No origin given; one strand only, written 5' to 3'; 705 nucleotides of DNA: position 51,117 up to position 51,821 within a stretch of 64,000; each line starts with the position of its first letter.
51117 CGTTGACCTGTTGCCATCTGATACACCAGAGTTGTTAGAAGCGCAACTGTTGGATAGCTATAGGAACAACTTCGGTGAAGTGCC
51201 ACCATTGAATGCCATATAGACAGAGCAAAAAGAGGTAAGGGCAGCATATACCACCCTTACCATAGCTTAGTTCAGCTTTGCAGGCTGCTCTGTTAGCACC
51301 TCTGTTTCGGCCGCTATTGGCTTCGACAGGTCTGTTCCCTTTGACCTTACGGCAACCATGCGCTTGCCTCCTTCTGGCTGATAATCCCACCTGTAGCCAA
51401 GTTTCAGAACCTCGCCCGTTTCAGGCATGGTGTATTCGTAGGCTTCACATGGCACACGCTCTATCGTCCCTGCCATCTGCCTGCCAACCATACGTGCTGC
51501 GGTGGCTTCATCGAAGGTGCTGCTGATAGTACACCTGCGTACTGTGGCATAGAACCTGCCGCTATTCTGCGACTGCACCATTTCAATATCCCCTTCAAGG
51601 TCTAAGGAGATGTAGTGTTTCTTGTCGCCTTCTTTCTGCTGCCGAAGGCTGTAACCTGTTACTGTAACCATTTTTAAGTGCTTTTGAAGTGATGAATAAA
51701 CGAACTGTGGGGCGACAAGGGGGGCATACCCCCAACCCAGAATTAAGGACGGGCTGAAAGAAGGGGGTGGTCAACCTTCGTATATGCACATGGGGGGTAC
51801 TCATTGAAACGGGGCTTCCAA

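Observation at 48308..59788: Five copies of an exactly 53-bp imperfect-palindrome element cut the island into gene modules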

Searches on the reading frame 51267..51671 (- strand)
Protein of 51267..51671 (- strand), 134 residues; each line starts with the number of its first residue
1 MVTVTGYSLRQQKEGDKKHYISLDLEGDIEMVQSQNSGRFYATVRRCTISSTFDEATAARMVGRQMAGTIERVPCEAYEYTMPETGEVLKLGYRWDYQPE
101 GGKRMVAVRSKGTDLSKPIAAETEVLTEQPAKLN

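Call 8: search_protein_families(library=pfam, proteins=[window:51267-51671:-], max_evalue=0.01)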
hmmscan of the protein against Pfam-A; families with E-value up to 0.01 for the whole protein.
window:51267-51671:- (134 aa): 0 families

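Call 42: search_protein_families(library=phrogs, proteins=[window:51267-51671:-], max_evalue=0.01)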
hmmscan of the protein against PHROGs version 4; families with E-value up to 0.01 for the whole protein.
window:51267-51671:- (134 aa): 0 families

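Call 43: search_protein_families(library=ncbifam, proteins=[window:51267-51671:-], max_evalue=0.01)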
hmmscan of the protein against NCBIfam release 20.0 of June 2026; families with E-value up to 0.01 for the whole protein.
window:51267-51671:- (134 aa): 0 families

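Call 55: find_homologous_proteins(query=window:51267-51671:-, max_evalue=0.001)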
Query window:51267-51671:- (134 aa): 163 proteins with E <= 0.001 among 167 candidates; the best 120 are listed.
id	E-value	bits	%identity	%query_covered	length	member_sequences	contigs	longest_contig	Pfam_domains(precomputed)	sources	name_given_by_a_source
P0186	1.4e-74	266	92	98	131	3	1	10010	-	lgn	-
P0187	5.4e-70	251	89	98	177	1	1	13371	-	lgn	-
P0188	3.2e-69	249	86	98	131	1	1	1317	-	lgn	-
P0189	1.6e-67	243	85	96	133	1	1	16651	-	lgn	-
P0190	2.8e-53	197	74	88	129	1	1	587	-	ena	-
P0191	8.5e-53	196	72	88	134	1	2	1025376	-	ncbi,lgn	-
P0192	1.3e-52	195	71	93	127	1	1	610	-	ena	-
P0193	2.8e-50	187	66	100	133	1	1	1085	-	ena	-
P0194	9.5e-50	186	66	96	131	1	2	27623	-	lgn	-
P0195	1.7e-49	185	66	96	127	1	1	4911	-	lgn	-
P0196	3.3e-49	184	68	87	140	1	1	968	-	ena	-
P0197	6.7e-49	183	69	85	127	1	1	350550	-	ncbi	-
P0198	6.9e-49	183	74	84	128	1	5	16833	-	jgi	jgi:hypothetical protein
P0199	9.2e-49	183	63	98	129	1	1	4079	-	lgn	-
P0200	1.4e-48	182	70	91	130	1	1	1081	-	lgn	-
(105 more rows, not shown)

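Call 56: find_encoding_contigs(protein=P0186, flank=10000, max_places=4)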
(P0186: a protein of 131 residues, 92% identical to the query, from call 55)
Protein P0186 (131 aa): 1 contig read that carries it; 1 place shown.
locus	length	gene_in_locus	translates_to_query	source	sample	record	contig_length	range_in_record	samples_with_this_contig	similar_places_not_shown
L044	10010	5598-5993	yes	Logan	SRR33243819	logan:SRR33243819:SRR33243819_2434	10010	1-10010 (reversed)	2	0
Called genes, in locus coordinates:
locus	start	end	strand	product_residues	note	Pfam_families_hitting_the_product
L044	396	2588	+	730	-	PF00999:Na_H_Exchanger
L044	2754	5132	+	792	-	PF04851:ResIII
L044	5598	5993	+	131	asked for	-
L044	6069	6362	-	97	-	-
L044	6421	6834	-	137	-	-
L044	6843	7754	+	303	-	PF13479:AAA_24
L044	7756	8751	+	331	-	PF12987:DUF3871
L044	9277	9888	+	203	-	-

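Call 57: find_encoding_contigs(protein=P0187, flank=10000, max_places=4)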
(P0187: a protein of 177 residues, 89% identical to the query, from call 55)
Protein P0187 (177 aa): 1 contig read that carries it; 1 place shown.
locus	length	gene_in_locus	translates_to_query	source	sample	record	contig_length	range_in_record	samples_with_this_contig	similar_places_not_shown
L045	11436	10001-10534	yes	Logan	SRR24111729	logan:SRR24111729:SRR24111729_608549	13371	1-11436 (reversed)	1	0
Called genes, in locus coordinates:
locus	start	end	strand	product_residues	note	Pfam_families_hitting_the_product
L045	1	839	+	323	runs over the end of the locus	-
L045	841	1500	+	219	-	PF05099:TerB (weak)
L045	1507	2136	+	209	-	-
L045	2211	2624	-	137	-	PF00892:EamA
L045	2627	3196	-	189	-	PF01569:PAP2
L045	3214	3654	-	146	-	PF00582:Usp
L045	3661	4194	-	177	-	PF00719:Pyrophosphatase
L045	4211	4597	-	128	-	PF02537:CRCB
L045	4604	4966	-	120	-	PF02641:DUF190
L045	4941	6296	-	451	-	PF00654:Voltage_CLC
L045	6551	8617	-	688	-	PF08800:BT4734-like_N, PF13148:DUF3987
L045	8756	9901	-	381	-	-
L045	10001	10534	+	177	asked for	-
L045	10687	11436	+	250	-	?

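Call 58: find_encoding_contigs(protein=P0189, flank=10000, max_places=4)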
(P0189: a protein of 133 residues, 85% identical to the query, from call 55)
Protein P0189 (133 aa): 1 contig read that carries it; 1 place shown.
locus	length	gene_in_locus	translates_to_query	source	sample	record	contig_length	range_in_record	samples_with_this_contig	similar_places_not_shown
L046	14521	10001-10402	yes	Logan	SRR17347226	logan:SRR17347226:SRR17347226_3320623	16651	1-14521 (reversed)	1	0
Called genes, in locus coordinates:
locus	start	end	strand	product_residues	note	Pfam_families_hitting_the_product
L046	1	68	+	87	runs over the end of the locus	-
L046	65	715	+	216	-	-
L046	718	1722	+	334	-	-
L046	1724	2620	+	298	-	-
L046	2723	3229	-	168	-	-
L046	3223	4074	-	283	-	PF01656:CbiA, PF02374:ArsA_ATPase (faint), PF06564:CBP_BcsQ (faint), PF09140:MipZ (faint), PF10609:ParA, PF13614:AAA_31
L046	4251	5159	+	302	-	PF14022:DUF4238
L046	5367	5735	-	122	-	-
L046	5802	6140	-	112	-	-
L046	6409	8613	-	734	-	PF08800:BT4734-like_N, PF13148:DUF3987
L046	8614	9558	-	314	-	-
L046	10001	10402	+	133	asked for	-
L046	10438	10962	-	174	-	-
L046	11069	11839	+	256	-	PF13479:AAA_24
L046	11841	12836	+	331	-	PF12987:DUF3871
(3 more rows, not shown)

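Call 71: predict_structure(alignment_id=A4)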
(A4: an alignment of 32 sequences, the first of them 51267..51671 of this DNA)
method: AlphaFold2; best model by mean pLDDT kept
length: 134 residues; sequences in the alignment: 32
mean_pLDDT: 80.4   pTM: 0.63
mean pLDDT of the five models: 80.4, 78.6, 78.2, 77.8, 77.5
residues with pLDDT >= 90: 80; 70-90: 17; 50-70: 15; < 50: 22
segments of 3 or more residues with pLDDT < 50: 112-114, 117-132
pLDDT, mean of each block of 10 residues (from residue 1): 95 71 95 90 93 95 96 93 91 93 59 46 41 46
secondary structure, 60 per line:
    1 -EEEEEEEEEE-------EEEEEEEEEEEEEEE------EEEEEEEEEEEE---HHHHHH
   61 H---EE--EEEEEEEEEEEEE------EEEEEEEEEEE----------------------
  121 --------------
elements in order: E2-11 E19-33 E40-51 H55-61 E69-81 E88-98

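Call 74: fold_search(model_id=the predicted structure, library=pdb)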
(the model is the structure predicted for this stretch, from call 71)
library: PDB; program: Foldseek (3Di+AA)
matches with E <= 10: 284; with E <= 0.001: 0
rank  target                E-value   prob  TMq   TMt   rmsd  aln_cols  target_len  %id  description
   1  3pgz_B                1.9e-01  0.57  0.27  0.30  10.1       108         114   12  Crystal structure of a single strand binding protein (SSB) from bartonella henselae (released 2010-12-22)
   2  7f5y_B                1.9e-01  0.28  0.23  0.25  15.5       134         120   15  Crystal structure of the single-stranded dna-binding protein from Mycobacterium tuberculosis- Form III (released 2022-05-11)
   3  3tqy_A                2.0e-01  0.63  0.27  0.31   9.3       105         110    8  Structure of a single-stranded DNA-binding protein (ssb), from Coxiella burnetii (released 2011-09-21)
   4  5xgt_B                2.1e-01  0.30  0.22  0.26  10.8       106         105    9  Crystal structure of the N-terminal domain of Staphylococcus aureus single-stranded DNA-binding protein SsbA at 1.82 a (released 2017-08-09)
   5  6rup_A                2.1e-01  0.23  0.23  0.25  11.0       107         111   20  Human mitochondrial single-stranded DNA binding protein, SSBP1, at 2.1 A resolution - elucidated sequence (released 2019-10-09)
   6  2iie_A                2.4e-01  0.30  0.19  0.13  15.7        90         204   13  single chain Integration Host Factor protein (scIHF2) in complex with DNA (released 2007-02-20)
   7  2iif_A                2.4e-01  0.30  0.19  0.13  15.7        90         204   13  single chain Integration Host Factor mutant protein (scIHF2-K45aE) in complex with DNA (released 2007-02-20)
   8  5yyu_B                3.0e-01  0.41  0.27  0.31   8.7       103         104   10  Crystal structure of Staphylococcus aureus single-stranded DNA-binding protein SsbB (released 2018-08-15)
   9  3ulp_B                3.3e-01  0.35  0.26  0.30  10.1       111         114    6  Plasmodium falciparum SSB complex with ssDNA (released 2012-05-09)
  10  3vdy_A                3.3e-01  0.28  0.25  0.30   9.1       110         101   14  B. subtilis SsbB/ssDNA (released 2012-03-14)
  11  1qvc_A                3.3e-01  0.25  0.26  0.25  16.3       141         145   10  CRYSTAL STRUCTURE ANALYSIS OF SINGLE STRANDED DNA BINDING PROTEIN (SSB) FROM E.COLI (released 2000-06-05)
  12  7d8j_A                3.7e-01  0.30  0.25  0.29  10.2       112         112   12  S. aureus SsbB with 5-FU (released 2020-12-23)
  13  1ue1_B                3.7e-01  0.15  0.21  0.22  14.1       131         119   10  Crystal structure of the single-stranded dna-binding protein from mycobacterium tuberculosis (released 2004-02-10)
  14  7ym1_B                3.9e-01  0.23  0.22  0.27  10.6       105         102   10  Structure of SsbA protein in complex with the anticancer drug 5-fluorouracil (released 2023-08-02)
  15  1s3o_A                4.6e-01  0.23  0.25  0.29   9.8       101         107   13  Human mitochondrial single strand DNA binding protein (hmSSB) (released 2004-06-22)
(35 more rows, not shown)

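Call 77: find_encoding_contigs(protein=P0194, flank=10000, max_places=3)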
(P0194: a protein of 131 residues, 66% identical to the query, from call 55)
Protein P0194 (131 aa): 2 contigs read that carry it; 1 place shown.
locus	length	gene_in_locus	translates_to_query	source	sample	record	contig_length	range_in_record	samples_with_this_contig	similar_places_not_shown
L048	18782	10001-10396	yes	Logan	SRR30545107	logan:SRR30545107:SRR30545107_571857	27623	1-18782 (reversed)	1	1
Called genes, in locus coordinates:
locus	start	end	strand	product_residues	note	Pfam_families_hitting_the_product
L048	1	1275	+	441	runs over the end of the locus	PF01420:Methylase_S (weak)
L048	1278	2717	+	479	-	PF03235:GmrSD_N, PF25202:DUF7834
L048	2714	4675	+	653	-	PF03235:GmrSD_N, PF07510:GmrSD_C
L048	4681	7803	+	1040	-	PF04313:HSDR_N, PF04851:ResIII, PF00270:DEAD (weak), PF18766:SWI2_SNF2, PF22679:T1R_D3-like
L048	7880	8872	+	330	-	-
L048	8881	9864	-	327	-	-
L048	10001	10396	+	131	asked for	-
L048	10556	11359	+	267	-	PF13479:AAA_24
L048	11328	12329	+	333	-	PF12987:DUF3871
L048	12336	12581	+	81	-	-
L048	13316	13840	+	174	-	-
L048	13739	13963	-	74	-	-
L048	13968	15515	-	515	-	PF00575:S1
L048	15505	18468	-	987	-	PF08378:NERD (weak)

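Call 78: find_encoding_contigs(protein=P0198, flank=10000, max_places=5)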
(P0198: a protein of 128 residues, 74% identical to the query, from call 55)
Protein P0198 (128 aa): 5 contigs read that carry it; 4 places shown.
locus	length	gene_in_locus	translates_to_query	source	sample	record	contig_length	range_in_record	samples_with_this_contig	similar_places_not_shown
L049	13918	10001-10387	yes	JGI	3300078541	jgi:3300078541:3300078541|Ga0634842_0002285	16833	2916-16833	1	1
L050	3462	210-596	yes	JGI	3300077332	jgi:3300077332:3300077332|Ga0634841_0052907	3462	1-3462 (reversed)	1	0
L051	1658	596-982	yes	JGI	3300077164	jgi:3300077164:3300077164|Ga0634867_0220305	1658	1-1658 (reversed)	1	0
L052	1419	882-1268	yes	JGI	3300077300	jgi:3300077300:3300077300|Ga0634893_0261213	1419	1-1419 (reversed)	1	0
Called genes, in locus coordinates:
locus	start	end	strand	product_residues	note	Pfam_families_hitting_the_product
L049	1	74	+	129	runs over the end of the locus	-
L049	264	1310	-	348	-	PF13481:AAA_25, PF06745:ATPase (weak), PF13401:AAA_22 (faint)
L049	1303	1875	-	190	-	PF07463:NUMOD4, PF13392:HNH_3 (weak)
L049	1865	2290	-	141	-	-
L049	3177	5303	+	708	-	PF01555:N6_N4_Mtase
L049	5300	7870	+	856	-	PF04851:ResIII, PF27151:YagJ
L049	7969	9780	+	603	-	PF02463:SMC_N (weak), PF11398:DUF2813 (faint), PF13175:AAA_15, PF13476:AAA_23 (weak), PF13304:AAA_21, PF20469:OLD-like_TOPRIM (faint)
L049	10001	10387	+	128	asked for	-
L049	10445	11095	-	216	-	-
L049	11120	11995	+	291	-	PF13479:AAA_24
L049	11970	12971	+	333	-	PF12987:DUF3871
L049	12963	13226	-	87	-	-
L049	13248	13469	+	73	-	-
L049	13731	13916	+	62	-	?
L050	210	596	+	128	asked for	-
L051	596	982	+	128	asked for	-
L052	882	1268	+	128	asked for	-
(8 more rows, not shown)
